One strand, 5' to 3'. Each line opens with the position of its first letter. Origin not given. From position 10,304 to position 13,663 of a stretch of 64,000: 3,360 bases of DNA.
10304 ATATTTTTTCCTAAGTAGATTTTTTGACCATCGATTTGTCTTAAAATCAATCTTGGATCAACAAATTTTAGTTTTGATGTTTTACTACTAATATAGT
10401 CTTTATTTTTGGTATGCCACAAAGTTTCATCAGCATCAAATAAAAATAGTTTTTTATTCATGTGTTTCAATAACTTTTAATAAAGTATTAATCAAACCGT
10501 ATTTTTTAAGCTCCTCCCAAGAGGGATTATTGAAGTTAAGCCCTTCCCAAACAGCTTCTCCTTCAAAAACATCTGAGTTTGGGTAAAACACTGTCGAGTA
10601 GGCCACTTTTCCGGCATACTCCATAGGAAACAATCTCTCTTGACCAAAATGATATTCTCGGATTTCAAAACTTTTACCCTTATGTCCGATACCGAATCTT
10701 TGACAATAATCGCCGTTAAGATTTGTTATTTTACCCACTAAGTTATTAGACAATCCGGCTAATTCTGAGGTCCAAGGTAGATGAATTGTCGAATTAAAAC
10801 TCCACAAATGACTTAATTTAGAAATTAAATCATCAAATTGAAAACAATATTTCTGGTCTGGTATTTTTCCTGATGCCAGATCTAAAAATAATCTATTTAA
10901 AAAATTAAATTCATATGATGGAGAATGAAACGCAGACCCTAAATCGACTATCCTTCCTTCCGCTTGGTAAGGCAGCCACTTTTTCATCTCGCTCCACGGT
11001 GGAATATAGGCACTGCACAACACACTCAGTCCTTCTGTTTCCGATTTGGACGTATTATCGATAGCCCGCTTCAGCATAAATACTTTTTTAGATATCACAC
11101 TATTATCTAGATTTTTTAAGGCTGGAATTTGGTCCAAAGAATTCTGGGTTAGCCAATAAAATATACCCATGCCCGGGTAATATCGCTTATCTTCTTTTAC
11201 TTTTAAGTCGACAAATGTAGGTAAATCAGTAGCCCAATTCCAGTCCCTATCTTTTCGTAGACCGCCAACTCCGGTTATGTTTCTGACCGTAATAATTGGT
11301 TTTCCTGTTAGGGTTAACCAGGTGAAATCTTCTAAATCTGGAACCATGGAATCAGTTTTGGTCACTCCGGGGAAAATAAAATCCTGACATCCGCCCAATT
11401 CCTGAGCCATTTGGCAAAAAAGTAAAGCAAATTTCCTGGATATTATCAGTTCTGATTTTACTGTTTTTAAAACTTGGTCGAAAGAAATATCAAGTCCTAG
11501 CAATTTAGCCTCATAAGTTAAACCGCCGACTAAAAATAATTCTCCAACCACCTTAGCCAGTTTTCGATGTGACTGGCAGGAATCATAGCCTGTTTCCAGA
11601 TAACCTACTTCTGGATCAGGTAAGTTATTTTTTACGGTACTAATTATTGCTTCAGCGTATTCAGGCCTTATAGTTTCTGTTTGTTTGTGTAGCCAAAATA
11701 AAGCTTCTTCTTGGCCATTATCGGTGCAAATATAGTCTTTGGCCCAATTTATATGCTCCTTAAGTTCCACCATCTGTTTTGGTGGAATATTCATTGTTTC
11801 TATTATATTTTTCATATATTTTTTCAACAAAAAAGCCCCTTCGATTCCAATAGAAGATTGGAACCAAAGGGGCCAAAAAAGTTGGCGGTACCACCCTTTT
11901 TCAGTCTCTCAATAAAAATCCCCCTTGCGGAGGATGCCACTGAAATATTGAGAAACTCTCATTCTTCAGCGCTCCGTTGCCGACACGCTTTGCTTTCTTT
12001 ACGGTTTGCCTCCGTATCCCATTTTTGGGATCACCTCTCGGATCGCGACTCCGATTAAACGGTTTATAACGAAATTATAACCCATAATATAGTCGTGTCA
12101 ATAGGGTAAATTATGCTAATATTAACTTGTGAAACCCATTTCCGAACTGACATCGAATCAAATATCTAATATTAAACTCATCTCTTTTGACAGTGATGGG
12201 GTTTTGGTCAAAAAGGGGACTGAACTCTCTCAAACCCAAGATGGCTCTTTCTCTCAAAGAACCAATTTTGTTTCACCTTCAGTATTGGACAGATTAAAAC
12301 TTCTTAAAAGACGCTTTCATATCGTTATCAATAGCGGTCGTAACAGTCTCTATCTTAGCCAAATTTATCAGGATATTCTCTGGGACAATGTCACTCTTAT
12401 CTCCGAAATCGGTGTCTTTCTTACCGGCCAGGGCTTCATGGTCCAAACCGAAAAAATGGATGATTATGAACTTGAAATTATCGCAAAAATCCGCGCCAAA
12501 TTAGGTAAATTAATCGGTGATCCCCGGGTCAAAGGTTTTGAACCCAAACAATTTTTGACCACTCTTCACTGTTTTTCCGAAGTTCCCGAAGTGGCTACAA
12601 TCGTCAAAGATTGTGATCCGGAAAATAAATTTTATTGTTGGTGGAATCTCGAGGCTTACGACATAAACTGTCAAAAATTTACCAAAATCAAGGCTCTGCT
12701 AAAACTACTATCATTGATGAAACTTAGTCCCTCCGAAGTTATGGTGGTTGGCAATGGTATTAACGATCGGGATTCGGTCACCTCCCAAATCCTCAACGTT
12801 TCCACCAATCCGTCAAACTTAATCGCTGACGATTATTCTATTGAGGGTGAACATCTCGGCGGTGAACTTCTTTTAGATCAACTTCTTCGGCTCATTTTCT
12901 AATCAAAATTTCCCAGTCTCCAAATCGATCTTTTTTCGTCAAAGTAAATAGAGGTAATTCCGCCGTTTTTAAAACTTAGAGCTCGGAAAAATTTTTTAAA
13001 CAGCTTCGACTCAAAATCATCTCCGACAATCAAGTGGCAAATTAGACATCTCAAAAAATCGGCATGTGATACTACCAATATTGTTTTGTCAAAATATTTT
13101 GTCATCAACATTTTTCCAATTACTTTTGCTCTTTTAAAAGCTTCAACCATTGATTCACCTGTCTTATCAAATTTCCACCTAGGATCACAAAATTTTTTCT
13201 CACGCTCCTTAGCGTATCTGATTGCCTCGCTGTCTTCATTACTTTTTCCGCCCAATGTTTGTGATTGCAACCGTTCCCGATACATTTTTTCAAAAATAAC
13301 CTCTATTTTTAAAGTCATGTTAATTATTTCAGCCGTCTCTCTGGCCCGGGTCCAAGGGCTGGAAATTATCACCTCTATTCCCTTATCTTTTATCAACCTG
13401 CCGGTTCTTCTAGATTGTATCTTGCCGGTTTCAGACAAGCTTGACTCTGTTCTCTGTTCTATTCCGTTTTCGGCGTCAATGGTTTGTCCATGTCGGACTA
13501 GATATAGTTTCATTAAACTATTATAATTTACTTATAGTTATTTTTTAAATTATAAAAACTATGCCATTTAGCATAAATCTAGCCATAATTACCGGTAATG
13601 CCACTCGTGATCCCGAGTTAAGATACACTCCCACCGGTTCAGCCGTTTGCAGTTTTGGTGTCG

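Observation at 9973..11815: Unrecognisable 453-aa protein plus MDP-1-like phosphatase, placed between a T-box and argS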

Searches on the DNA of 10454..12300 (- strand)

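Call 4: search_rna_families(source=window, start=11700, end=12300, threshold=evalue, max_evalue=10, show_alignments=3)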
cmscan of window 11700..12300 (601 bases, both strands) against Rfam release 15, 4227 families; matches with E-value up to 10: 12.
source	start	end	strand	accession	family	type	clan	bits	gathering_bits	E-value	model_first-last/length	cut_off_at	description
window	11865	12068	-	RF00230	T-box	Cis-reg; leader;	-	45.1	93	9.7e-09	1-219/219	no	T-box leader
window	11742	11886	-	RF04205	MIR2606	Gene; miRNA;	-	21.8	139.7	1.1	11-155/165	no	MIR2606 microRNA precursor family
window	11781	11873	+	RF02822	Srn266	Gene; sRNA;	-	20.9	63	0.67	1-112/112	no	Streptococcus RNA 266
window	11833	11875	-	RF04096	mir-4433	Gene; miRNA;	-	19.8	77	0.33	1-83/83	no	mir-4433 microRNA precursor family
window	11786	11883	-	RF01005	MIR530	Gene; miRNA;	-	18.7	85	0.64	41-135/172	no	MIR530 microRNA precursor family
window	11797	11880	-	RF01589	plasmodium_snoR11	Gene; snRNA; snoRNA; HACA-box;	-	17.8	80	4.3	16-102/207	no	small nucleolar RNA snoR11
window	11835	11873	-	RF03955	MIR2934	Gene; miRNA;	-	16.4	100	4.2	1-113/113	no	MIR2934 microRNA precursor family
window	11833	11876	-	RF04109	mir-1305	Gene; miRNA;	-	16.2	63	4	1-83/83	no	mir-1305 microRNA precursor family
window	11833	11874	+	RF04109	mir-1305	Gene; miRNA;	-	15.3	63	6.9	1-83/83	no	mir-1305 microRNA precursor family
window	11829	11934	-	RF02766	Ysr49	Gene; sRNA;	-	13.8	95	5.5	1-124/124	no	Yersinia sRNA 49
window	11915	11948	-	RF00372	sroH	Gene; sRNA;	-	13.1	80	0.93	125-161/161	no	sroH RNA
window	11835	11883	-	RF01473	rli41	Gene; sRNA;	-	13.1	55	3.6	64-111/494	no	Listeria sRNA rli41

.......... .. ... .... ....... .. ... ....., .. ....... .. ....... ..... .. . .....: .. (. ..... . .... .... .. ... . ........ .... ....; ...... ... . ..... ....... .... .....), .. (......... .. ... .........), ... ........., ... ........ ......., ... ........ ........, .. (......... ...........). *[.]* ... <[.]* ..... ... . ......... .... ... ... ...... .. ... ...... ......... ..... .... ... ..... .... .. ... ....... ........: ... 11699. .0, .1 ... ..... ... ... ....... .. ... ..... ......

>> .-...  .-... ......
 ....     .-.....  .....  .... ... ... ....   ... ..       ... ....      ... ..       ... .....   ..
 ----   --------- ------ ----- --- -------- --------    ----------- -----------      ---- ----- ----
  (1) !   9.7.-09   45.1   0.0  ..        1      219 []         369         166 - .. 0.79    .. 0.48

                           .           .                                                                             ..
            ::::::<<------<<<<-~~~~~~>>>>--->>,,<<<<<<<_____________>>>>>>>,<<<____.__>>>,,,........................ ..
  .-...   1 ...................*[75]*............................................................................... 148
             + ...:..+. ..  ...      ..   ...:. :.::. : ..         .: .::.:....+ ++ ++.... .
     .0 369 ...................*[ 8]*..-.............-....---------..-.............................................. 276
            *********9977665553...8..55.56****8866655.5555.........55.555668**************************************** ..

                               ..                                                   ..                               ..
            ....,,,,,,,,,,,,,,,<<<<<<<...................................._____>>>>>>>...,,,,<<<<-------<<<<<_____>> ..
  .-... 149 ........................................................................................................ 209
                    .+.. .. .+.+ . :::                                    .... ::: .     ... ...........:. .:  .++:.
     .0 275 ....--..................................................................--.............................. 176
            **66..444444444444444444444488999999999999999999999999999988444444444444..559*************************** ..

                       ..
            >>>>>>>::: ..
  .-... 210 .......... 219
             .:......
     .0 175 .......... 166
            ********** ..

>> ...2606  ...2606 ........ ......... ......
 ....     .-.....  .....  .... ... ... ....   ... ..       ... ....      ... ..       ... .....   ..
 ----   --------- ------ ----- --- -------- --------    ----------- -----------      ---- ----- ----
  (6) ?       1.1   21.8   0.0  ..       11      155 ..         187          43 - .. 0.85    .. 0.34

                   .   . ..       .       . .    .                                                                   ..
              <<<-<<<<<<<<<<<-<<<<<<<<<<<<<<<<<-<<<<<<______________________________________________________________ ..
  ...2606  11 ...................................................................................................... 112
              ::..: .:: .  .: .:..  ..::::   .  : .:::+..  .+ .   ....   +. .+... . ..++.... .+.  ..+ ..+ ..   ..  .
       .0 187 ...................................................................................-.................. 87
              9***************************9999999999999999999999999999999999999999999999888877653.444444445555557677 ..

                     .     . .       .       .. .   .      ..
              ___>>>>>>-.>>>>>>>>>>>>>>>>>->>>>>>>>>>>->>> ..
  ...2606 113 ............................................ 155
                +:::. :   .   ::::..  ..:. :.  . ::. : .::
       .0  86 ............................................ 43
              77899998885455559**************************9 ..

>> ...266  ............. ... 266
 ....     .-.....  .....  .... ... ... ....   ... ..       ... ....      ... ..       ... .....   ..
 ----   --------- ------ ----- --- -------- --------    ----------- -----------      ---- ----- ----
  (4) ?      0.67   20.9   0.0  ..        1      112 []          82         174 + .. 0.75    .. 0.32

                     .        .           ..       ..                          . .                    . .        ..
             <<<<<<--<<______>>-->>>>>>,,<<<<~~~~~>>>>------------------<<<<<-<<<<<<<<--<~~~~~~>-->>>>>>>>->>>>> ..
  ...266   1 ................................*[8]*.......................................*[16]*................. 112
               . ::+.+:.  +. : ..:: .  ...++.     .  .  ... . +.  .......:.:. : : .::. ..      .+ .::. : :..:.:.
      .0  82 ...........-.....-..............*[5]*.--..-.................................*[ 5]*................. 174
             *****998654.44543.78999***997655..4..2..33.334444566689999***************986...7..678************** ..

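Call 17: search_rna_families(sources=[L001, L002], threshold=evalue, max_evalue=0.01, show_alignments=3)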
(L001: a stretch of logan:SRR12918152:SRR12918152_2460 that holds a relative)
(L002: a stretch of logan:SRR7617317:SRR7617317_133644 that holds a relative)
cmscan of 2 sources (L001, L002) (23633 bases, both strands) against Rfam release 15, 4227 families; matches with E-value up to 0.01: 12.
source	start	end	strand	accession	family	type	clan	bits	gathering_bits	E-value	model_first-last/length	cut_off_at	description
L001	3919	3991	-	RF00005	tRNA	Gene; tRNA;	CL00001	70.7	29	7.6e-14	1-71/71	no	tRNA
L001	4868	4940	+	RF00005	tRNA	Gene; tRNA;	CL00001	69.3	29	1.8e-13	1-71/71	no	tRNA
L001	4549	4619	+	RF00005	tRNA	Gene; tRNA;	CL00001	66.4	29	1.1e-12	1-71/71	no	tRNA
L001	4018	4090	-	RF00005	tRNA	Gene; tRNA;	CL00001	65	29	2.8e-12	1-71/71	no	tRNA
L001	3059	3132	-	RF00005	tRNA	Gene; tRNA;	CL00001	64.9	29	2.9e-12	1-71/71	no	tRNA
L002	7327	7398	+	RF00005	tRNA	Gene; tRNA;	CL00001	59.4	29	9.3e-11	1-71/71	no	tRNA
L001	5062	5132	+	RF00005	tRNA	Gene; tRNA;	CL00001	59.2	29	1.1e-10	1-71/71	no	tRNA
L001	3139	3222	-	RF00005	tRNA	Gene; tRNA;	CL00001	56.8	29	5e-10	1-71/71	no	tRNA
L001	4976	5057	+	RF00005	tRNA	Gene; tRNA;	CL00001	53.4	29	4.2e-09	1-71/71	no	tRNA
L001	4137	4218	-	RF00005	tRNA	Gene; tRNA;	CL00001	50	29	3.6e-08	1-71/71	no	tRNA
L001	5547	5728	+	RF00230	T-box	Cis-reg; leader;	-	44.3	93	6.1e-07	1-219/219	no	T-box leader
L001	5784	5967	+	RF00230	T-box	Cis-reg; leader;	-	38.2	93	2.4e-05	1-219/219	no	T-box leader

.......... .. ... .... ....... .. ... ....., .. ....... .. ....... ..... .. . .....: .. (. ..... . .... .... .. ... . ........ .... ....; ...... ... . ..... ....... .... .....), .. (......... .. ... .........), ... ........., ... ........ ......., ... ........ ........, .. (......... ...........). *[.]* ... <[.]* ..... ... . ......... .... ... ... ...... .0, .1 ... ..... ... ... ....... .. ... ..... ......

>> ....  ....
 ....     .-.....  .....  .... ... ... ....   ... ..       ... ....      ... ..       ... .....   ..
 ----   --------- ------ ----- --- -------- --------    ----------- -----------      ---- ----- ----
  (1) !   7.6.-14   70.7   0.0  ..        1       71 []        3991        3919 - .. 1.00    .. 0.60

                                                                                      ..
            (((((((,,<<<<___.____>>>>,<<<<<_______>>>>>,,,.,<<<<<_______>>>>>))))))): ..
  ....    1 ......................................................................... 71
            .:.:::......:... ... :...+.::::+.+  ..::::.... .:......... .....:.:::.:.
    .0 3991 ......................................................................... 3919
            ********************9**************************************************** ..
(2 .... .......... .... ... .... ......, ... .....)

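Call 18: search_rna_families(source=L002, start=2250, end=2960, threshold=evalue, max_evalue=1, show_alignments=2)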
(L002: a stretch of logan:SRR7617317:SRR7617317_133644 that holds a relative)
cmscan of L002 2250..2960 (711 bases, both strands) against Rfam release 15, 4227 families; matches with E-value up to 1: 3.
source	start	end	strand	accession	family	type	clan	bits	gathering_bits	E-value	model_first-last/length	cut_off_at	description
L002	2844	2911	+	RF03256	mir-1286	Gene; miRNA;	-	21.3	70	0.089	1-76/76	no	mir-1286 microRNA precursor family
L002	2770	2808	+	RF00106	RNAI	Gene; antisense;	-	19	47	0.54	1-102/102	no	RNAI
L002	2783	2804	+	RF00372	sroH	Gene; sRNA;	-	13.5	80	0.89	140-161/161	no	sroH RNA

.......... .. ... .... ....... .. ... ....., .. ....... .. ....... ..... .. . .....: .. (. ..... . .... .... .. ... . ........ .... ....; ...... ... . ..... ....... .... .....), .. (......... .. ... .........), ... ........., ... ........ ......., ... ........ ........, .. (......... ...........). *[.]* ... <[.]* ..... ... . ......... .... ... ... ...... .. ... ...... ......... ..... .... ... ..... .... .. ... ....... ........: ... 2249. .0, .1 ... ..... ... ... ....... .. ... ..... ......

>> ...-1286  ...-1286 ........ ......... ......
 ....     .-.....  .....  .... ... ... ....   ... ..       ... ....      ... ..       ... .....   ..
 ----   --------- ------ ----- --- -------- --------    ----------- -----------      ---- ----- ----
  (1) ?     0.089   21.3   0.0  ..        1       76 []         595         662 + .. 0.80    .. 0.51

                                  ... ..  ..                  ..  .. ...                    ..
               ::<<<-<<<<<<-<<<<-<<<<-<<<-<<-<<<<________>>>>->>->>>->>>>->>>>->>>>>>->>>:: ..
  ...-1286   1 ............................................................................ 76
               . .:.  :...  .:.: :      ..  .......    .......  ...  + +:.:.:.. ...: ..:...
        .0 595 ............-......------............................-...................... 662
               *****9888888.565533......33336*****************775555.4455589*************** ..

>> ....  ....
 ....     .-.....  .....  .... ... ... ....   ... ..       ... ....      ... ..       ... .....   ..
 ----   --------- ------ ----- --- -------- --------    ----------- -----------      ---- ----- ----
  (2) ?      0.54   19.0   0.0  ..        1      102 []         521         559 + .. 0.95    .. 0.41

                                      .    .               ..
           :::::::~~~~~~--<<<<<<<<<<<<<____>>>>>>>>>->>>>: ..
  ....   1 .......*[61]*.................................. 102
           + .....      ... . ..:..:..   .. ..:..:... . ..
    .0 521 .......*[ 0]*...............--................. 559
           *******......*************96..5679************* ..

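Call 59: search_rna_families(sources=[L009, L015, L023, L016, L018, L008, L020, L004], threshold=evalue, max_evalue=0.1)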
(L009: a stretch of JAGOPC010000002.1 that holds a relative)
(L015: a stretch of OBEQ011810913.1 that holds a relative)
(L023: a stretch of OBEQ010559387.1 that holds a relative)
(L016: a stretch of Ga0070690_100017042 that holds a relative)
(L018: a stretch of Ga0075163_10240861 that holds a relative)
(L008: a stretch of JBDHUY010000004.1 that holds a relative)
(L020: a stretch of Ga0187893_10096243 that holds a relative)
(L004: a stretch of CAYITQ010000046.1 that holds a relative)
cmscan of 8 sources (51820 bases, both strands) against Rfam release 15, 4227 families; matches with E-value up to 0.1: 4.
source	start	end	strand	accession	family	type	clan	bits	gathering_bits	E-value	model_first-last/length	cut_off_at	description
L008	868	939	-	RF00005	tRNA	Gene; tRNA;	CL00001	71.5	29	9.5e-14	1-71/71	no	tRNA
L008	714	796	-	RF00005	tRNA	Gene; tRNA;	CL00001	55.1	29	3.1e-09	1-71/71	no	tRNA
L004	307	489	+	RF00230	T-box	Cis-reg; leader;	-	39.5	93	2.4e-05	1-219/219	no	T-box leader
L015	1762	1995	+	RF00230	T-box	Cis-reg; leader;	-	37.8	93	6.6e-05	1-219/219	no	T-box leader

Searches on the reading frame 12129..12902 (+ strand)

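Call 5: search_protein_families(library=pfam, proteins=[window:12129-12902:+], max_evalue=1)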
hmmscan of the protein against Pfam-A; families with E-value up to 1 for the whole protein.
window:12129-12902:+ (257 aa): 3 families
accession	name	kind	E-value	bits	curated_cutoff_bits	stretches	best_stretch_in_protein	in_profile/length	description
PF08282.18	Hydrolase_3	-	3.5e-07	30.6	20.9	1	153-213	152-215/255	haloacid dehalogenase-like hydrolase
PF00702.32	Hydrolase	-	0.0011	19.8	26.4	1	189-213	159-183/191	haloacid dehalogenase-like hydrolase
PF08645.17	PNK3P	-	0.19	11.9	22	1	16-76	1-59/161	Polynucleotide kinase 3 phosphatase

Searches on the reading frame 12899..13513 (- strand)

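Call 5: search_protein_families(library=pfam, proteins=[window:12899-13513:-], max_evalue=1)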
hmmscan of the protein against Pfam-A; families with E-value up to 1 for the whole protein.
window:12899-13513:- (204 aa): 1 family
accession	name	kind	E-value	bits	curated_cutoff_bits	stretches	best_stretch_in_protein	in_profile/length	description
PF00300.27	His_Phos_1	-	3.5e-31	108.8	21.7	1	3-197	1-187/194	Histidine phosphatase superfamily (branch 1)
